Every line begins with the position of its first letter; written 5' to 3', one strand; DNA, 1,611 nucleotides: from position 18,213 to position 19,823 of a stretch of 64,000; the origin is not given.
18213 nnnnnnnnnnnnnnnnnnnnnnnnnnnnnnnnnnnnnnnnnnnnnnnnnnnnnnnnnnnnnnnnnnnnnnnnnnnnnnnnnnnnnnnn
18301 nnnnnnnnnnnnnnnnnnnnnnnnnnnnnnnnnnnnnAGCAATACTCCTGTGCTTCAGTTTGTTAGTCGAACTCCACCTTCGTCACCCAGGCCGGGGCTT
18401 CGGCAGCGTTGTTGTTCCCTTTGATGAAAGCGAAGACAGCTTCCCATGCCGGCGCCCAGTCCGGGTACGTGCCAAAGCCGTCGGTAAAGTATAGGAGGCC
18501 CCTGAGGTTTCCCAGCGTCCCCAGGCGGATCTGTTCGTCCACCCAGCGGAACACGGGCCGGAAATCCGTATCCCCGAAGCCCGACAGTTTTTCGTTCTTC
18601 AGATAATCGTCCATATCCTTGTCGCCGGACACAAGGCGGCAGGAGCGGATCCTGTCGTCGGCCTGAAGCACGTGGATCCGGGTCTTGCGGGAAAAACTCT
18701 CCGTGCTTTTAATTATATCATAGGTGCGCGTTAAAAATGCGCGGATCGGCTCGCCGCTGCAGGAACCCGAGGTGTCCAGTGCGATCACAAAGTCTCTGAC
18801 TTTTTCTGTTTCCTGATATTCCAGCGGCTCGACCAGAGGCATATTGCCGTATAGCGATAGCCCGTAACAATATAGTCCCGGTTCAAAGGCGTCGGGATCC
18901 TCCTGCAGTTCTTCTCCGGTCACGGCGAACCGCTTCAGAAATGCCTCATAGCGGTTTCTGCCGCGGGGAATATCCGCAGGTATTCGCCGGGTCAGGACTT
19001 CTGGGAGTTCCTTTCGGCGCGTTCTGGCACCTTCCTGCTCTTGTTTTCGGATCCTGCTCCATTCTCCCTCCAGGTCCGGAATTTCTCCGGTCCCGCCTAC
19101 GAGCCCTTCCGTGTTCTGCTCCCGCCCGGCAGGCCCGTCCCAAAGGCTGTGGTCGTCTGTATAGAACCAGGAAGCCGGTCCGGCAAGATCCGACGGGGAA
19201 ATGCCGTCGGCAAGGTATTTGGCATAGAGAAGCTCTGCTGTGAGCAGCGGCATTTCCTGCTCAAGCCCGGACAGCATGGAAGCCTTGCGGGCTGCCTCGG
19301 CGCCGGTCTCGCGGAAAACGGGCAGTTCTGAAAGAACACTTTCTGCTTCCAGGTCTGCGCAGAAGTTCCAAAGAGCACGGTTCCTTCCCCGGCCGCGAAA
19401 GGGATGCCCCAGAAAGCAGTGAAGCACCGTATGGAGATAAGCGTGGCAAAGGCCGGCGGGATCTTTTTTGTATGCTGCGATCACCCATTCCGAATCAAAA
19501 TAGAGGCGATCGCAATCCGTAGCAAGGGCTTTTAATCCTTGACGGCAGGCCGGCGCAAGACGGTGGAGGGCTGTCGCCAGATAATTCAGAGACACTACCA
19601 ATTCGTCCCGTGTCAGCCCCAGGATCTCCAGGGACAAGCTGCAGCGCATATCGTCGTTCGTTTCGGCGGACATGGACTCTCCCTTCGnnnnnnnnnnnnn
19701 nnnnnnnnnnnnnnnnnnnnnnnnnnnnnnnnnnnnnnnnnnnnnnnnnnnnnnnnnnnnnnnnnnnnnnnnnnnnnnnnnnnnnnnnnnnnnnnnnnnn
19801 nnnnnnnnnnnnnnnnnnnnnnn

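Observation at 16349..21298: Bactofilin-flanked AAA+ / vWA-DUF2201 / cytoplasmic LRR operon: candidate uncharacterised system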

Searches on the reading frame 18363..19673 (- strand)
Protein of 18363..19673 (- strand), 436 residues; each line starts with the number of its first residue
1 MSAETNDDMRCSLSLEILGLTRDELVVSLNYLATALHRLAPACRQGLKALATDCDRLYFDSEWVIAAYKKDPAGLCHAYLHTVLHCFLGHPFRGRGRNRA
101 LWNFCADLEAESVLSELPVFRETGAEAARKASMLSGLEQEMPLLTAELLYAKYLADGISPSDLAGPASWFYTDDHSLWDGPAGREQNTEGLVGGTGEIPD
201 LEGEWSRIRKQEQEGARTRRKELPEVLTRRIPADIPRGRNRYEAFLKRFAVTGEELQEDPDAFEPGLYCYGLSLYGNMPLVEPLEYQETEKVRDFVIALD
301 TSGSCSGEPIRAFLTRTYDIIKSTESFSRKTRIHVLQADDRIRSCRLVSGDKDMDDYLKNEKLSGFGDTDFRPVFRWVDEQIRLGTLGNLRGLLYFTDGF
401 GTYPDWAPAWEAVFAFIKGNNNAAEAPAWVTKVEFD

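Call 3: search_protein_families(library=pfam, proteins=[window:18363-19673:-], max_evalue=0.01)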
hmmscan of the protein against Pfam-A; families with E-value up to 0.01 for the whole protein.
window:18363-19673:- (436 aa): 2 families
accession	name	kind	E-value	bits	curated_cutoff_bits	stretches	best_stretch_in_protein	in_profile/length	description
PF09967.15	DUF2201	-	4.7e-11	43.3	26.4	1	296-430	2-117/123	VWA-like domain (DUF2201)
PF13203.12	DUF2201_N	-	1.1e-09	38.8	23.2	1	25-119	13-104/271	Putative metallopeptidase domain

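Call 4: search_protein_families(library=ncbifam, proteins=[window:18363-19673:-], max_evalue=0.01)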
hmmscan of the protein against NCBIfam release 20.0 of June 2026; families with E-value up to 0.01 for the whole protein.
window:18363-19673:- (436 aa): 0 families

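Call 5: search_protein_families(library=padloc, proteins=[window:18363-19673:-], max_evalue=0.01)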
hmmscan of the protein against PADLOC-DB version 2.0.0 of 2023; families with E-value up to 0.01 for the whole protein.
window:18363-19673:- (436 aa): 0 families

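Call 9: find_homologous_proteins(query=window:18363-19673:-, max_evalue=0.00001)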
Query window:18363-19673:- (436 aa): 3015 proteins with E <= 0.00001 among 8000 candidates; the best 120 are listed.
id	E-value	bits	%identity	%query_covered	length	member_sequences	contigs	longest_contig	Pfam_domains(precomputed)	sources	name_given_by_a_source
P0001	2.3e-295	997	99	100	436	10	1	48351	PF13203.13,PF09967.16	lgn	-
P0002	1.1e-248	843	84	100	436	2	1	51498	PF13203.13,PF09967.16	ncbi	-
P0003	1.3e-189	649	64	100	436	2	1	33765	PF13203.13,PF09967.16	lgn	-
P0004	4.5e-188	644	64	100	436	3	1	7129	PF13203.13,PF09967.16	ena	-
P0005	1.3e-186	639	64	99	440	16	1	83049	PF13203.13,PF09967.16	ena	-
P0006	1.7e-177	609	61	100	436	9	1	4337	PF13203.13,PF09967.16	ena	-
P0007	2.1e-119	417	44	98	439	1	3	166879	PF13203.13,PF09967.16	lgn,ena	-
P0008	2.1e-119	417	44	98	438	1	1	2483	PF13203.13,PF09967.16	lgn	-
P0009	2.7e-119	417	43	98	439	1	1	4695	PF13203.13,PF09967.16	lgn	-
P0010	4.1e-119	416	45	97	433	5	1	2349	PF13203.13,PF09967.16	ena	-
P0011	3.3e-114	400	42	97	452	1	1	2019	PF13203.13,PF09967.16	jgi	jgi:predicted metal-dependent peptidase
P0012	7.9e-114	399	43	97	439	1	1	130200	PF13203.13,PF09967.16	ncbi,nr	ncbi:MAG: hypothetical protein EOM59_07880 [Clostridia bacterium]|nr:hypothetical protein [Clostridi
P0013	3.1e-111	390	43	100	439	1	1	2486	PF13203.13,PF09967.16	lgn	-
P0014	2.8e-92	328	36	96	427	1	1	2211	PF13203.13,PF09967.16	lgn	-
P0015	3.3e-91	324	36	97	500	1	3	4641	PF13203.13,PF09967.16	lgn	-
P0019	1.9e-89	319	39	99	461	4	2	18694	PF13203.13,PF09967.16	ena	-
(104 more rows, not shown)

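Call 11: find_related_loci(query=A1, collection=genome_contigs, flank=8000)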
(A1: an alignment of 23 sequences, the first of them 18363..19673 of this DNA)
Query A1 (436 aa) in genome_contigs; peptide patterns used: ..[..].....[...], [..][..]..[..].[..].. (x = any residue, [..] = any of these).
599 stretches matched a pattern (row limit reached: there are more); 584 encode a relative of the query (tblastn E <= 1e-3); the best 80 are kept; 80 distinct loci.
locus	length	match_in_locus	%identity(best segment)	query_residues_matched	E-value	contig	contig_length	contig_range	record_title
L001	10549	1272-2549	45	13-436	3e-127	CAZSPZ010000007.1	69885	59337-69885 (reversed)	MAG TPA_asm: uncultured Oscillospiraceae bacterium isolate SRP192927_co1_957 genome assembly, contig: NODE_438_length_69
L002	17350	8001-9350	35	11-433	1e-92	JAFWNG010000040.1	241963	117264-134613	MAG: Solobacterium sp. isolate RGIG5894 Sheep_Jejunum-5__c166589, whole genome shotgun sequence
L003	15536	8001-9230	35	16-436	1e-92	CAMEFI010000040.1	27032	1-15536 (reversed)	MAG: uncultured Clostridium sp. isolate SRR11489776_bin.38_metaWRAP_v1.3_MAG genome assembly, contig: ERZ11466742.1260,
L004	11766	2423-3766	36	1-433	3e-92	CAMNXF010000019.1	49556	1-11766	MAG: uncultured Clostridia bacterium isolate SRR19792995_bin.19_metawrap_v1.3_MAG genome assembly, contig: ERZ12290371_8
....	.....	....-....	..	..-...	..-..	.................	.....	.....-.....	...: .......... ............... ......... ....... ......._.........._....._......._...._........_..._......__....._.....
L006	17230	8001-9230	37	11-433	7e-92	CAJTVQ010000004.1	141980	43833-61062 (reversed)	MAG TPA_asm: uncultured Lachnospiraceae bacterium isolate MGBC119012 genome assembly, contig: MGBC119012.4, whole genome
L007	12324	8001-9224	37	13-433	5e-92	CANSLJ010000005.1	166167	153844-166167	MAG TPA_asm: uncultured bacterium isolate SRR13921779_bin.4_metawrap_v1.3_MAG genome assembly, contig: NODE.61_length_16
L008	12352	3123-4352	35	16-436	1e-91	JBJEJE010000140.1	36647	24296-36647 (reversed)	MAG: Lachnospiraceae bacterium isolate PUUB56_bin.030 NODE_591_length_36647_cov_13.638309, whole genome shotgun sequence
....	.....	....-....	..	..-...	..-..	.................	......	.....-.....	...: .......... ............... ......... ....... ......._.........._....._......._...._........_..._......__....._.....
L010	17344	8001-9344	37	1-433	1e-91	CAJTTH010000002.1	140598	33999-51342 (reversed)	MAG TPA_asm: uncultured Oscillospiraceae bacterium isolate MGBC113373 genome assembly, contig: MGBC113373.2, whole genom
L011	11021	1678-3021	36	1-433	2e-91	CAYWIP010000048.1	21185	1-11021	MAG TPA_asm: uncultured Ruminococcus sp. isolate SRP287540_co1_257 genome assembly, contig: NODE_2524_length_21185_cov_1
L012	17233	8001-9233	38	13-433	6e-91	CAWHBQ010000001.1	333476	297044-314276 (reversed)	MAG: uncultured Oscillospiraceae bacterium isolate MFD00905.bin.2.71 genome assembly, contig: contig_26569, whole genome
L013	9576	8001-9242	37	3-429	6e-91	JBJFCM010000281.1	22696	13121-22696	MAG: Lachnospiraceae bacterium isolate PUUB50_bin.024 NODE_881_length_22696_cov_7.267170, whole genome shotgun sequence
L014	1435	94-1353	40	12-436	1e-97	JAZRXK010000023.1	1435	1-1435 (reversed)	MAG: Desulfocucumaceae bacterium isolate T1900044951_TA20190004.MAGScoT_cleanbin_000003 SGB_3655_k141_429319, whole geno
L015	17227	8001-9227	36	16-433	4e-91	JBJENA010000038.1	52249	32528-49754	MAG: Wujia sp. isolate PUUB23_bin.046 NODE_196_length_52249_cov_7.975323, whole genome shotgun sequence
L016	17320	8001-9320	36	12-433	5e-91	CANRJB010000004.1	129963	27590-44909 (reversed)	MAG: uncultured Clostridia bacterium isolate Lapin-024__bin68 genome assembly, contig: Lapin-024__NODE_109_length_129963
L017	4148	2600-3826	37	12-433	2e-91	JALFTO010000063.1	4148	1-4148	MAG: Lachnospiraceae bacterium isolate SUG999 k141_8122444, whole genome shotgun sequence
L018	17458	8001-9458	35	1-433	9e-91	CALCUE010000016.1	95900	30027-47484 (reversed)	MAG TPA_asm: uncultured Clostridia bacterium isolate SRR6425796_bin.6_CONCOCT_v1.1_MAG genome assembly, contig: ERZ17675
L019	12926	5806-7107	37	6-433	1e-90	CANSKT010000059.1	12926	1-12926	MAG TPA_asm: uncultured Peptococcaceae bacterium isolate SRR15633974_bin.16_metawrap_v1.3_MAG genome assembly, contig: N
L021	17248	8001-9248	36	13-433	4e-90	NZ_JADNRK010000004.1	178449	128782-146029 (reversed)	Alkalibacter mobilis strain M17 DMB NODE_4_length_178449_cov_78.327514, whole genome shotgun sequence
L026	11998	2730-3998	36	1-433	2e-89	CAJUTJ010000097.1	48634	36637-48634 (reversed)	MAG TPA_asm: uncultured Acetatifactor sp. isolate MGBC165152 genome assembly, contig: MGBC165152.97, whole genome shotgu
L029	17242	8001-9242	36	12-433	2e-89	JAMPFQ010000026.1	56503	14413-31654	MAG: Lachnospiraceae bacterium isolate NALB_7861_4 Scaffold_#26__SCF_026___56503_bp, whole genome shotgun sequence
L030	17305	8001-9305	38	12-433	2e-89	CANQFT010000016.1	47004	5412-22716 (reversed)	MAG: uncultured Oscillospiraceae bacterium isolate Lapin-003-2__bin1 genome assembly, contig: Lapin-003-2__NODE_723_leng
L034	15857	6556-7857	37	12-433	7e-89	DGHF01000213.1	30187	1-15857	MAG TPA_asm: Ruminococcus sp. UBA3855 UBA3855_contig_9138, whole genome shotgun sequence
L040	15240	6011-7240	34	14-433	8e-88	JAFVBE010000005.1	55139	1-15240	MAG: Lachnospiraceae bacterium isolate RGIG5011 Roe_deer_Rumen-5__c2041, whole genome shotgun sequence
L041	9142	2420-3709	36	12-436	5e-88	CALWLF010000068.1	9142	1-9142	MAG: uncultured Clostridia bacterium isolate E09__bin217 genome assembly, contig: E09__k127_244279, whole genome shotgun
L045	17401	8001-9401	33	13-433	4e-87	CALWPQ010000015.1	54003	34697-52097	MAG: uncultured Clostridia bacterium isolate E07__bin309 genome assembly, contig: E07__k127_4756204, whole genome shotgu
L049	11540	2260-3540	36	16-436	2e-87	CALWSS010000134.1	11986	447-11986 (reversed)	MAG: uncultured Clostridia bacterium isolate E11__bin155 genome assembly, contig: E11__k127_4855704, whole genome shotgu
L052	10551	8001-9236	36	12-436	3e-87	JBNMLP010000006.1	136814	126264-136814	MAG: Lachnospiraceae bacterium isolate CM_BacNC21182.14 k141_119487_length_136814_cov_22.3631, whole genome shotgun sequ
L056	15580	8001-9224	37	13-433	1e-86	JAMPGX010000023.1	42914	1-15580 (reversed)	MAG: bacterium isolate NALB_7961_32 Scaffold_#23__SCF_023___42914_bp, whole genome shotgun sequence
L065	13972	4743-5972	33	12-433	2e-86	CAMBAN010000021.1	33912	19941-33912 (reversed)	MAG: uncultured Lachnospiraceae bacterium isolate SRR17382097_bin.6_metaWRAP_v1.3_MAG genome assembly, contig: ERZ105446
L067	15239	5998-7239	37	12-433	2e-86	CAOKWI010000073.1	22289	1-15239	MAG TPA_asm: uncultured Lachnospiraceae bacterium isolate SRR15730538_bin.30_metawrap_v1.3_MAG genome assembly, contig:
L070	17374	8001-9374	33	11-433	3e-86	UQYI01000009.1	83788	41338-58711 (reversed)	uncultured Clostridiales bacterium isolate UMGS765 genome assembly, contig: NODE_155_length_83788_cov_43.990350, whole g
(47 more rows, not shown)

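Call 17: find_encoding_contigs(protein=P0002, flank=6000, max_places=2)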
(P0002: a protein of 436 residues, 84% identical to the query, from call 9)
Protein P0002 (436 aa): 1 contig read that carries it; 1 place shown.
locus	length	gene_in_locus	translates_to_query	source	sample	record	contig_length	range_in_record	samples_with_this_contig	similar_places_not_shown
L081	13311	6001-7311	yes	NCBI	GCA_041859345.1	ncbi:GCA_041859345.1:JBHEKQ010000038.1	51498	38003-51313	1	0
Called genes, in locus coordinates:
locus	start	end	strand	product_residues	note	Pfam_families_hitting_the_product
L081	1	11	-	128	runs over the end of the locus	PF00420:Oxidored_q2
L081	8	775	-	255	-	PF20501:MbhE, PF04039:MnhB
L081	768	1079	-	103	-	PF13244:MbhD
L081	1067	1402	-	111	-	PF03334:PhaG_MnhG_YufB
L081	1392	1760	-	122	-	PF04066:MrpF_PhaF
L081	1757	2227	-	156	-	PF01899:MNHE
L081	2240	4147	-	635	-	PF00563:EAL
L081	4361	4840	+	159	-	-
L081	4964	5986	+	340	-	PF13306:LRR_5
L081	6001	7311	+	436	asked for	PF13203:DUF2201_N, PF09967:DUF2201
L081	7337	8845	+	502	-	PF20030:bpMoxR (weak), PF13401:AAA_22 (faint), PF00004:AAA, PF07728:AAA_5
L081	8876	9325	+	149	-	PF04519:Bactofilin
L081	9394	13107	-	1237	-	PF18072:FGAR-AT_linker (weak), PF00586:AIRS (faint), PF02769:AIRS_C, PF13507:GATase_5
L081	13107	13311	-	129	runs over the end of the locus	?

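Call 18: find_encoding_contigs(protein=P0005, flank=6000, max_places=2)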
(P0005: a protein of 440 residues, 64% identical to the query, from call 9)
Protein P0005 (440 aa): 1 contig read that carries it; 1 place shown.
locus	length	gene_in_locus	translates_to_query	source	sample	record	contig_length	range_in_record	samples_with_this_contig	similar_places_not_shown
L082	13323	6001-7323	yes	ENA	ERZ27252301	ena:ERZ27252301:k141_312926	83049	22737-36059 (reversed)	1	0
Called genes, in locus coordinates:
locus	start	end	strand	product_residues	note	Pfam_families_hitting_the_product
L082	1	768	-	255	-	PF20501:MbhE, PF04039:MnhB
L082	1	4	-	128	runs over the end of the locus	PF00420:Oxidored_q2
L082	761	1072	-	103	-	PF13244:MbhD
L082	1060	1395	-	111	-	PF03334:PhaG_MnhG_YufB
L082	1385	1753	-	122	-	PF04066:MrpF_PhaF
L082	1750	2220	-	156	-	PF01899:MNHE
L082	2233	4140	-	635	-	PF00563:EAL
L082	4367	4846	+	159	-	-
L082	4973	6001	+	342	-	PF13306:LRR_5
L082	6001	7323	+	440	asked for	PF13203:DUF2201_N, PF09967:DUF2201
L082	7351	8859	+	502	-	PF20030:bpMoxR (weak), PF01078:Mg_chelatase (weak), PF00004:AAA, PF07728:AAA_5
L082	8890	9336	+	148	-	PF04519:Bactofilin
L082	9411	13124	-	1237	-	PF18072:FGAR-AT_linker (weak), PF02769:AIRS_C, PF13507:GATase_5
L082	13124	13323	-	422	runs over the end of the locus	PF02844:GARS_N, PF01071:GARS_A, PF02786:CPSase_L_D2, PF02843:GARS_C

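Call 19: find_encoding_contigs(protein=P0007, flank=6000, max_places=2)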
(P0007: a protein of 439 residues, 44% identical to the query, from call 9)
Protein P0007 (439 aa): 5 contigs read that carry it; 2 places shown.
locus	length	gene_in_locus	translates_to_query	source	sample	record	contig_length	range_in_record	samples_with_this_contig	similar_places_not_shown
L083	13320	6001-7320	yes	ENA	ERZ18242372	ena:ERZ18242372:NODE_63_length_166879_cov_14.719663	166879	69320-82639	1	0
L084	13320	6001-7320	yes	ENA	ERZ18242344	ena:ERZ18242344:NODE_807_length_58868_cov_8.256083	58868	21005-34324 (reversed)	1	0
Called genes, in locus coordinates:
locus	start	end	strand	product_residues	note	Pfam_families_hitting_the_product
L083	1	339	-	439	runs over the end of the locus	PF00361:Proton_antipo_M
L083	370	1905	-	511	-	PF00361:Proton_antipo_M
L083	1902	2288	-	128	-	PF00420:Oxidored_q2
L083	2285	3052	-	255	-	PF20501:MbhE, PF04039:MnhB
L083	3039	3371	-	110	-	PF13244:MbhD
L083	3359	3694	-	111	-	PF03334:PhaG_MnhG_YufB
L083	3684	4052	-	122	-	PF04066:MrpF_PhaF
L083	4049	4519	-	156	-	PF01899:MNHE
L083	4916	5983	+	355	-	PF13306:LRR_5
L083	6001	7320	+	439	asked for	PF13203:DUF2201_N, PF09967:DUF2201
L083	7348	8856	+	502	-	PF20030:bpMoxR (weak), PF00004:AAA, PF07728:AAA_5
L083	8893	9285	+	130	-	PF04519:Bactofilin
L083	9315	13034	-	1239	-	PF18072:FGAR-AT_linker, PF00586:AIRS (faint), PF02769:AIRS_C, PF13507:GATase_5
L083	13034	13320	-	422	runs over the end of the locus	PF02844:GARS_N, PF01071:GARS_A, PF02786:CPSase_L_D2, PF13535:ATP-grasp_4 (weak), PF02843:GARS_C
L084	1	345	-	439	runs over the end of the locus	PF00361:Proton_antipo_M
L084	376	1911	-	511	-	PF00361:Proton_antipo_M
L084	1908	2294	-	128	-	PF00420:Oxidored_q2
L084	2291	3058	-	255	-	PF20501:MbhE, PF04039:MnhB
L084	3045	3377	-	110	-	PF13244:MbhD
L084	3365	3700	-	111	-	PF03334:PhaG_MnhG_YufB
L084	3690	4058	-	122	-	PF04066:MrpF_PhaF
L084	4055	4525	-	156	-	PF01899:MNHE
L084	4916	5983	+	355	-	PF13306:LRR_5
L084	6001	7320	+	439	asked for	PF13203:DUF2201_N, PF09967:DUF2201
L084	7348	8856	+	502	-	PF20030:bpMoxR (weak), PF00004:AAA, PF07728:AAA_5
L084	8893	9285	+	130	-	PF04519:Bactofilin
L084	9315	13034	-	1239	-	PF18072:FGAR-AT_linker, PF00586:AIRS (faint), PF02769:AIRS_C, PF13507:GATase_5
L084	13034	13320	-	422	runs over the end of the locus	PF02844:GARS_N, PF01071:GARS_A, PF02786:CPSase_L_D2, PF13535:ATP-grasp_4 (weak), PF02843:GARS_C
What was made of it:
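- L083 and L084 lack bac1 (call 19).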

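Call 21: search_solved_structures(query=A1, max_evalue=1, show_alignments=2)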
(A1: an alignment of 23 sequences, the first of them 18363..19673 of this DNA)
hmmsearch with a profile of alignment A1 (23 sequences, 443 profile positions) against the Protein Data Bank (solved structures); distinct sequences matched with E-value up to 1: 1.
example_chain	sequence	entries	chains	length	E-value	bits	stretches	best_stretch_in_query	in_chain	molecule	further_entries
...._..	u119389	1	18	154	0.33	13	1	174-251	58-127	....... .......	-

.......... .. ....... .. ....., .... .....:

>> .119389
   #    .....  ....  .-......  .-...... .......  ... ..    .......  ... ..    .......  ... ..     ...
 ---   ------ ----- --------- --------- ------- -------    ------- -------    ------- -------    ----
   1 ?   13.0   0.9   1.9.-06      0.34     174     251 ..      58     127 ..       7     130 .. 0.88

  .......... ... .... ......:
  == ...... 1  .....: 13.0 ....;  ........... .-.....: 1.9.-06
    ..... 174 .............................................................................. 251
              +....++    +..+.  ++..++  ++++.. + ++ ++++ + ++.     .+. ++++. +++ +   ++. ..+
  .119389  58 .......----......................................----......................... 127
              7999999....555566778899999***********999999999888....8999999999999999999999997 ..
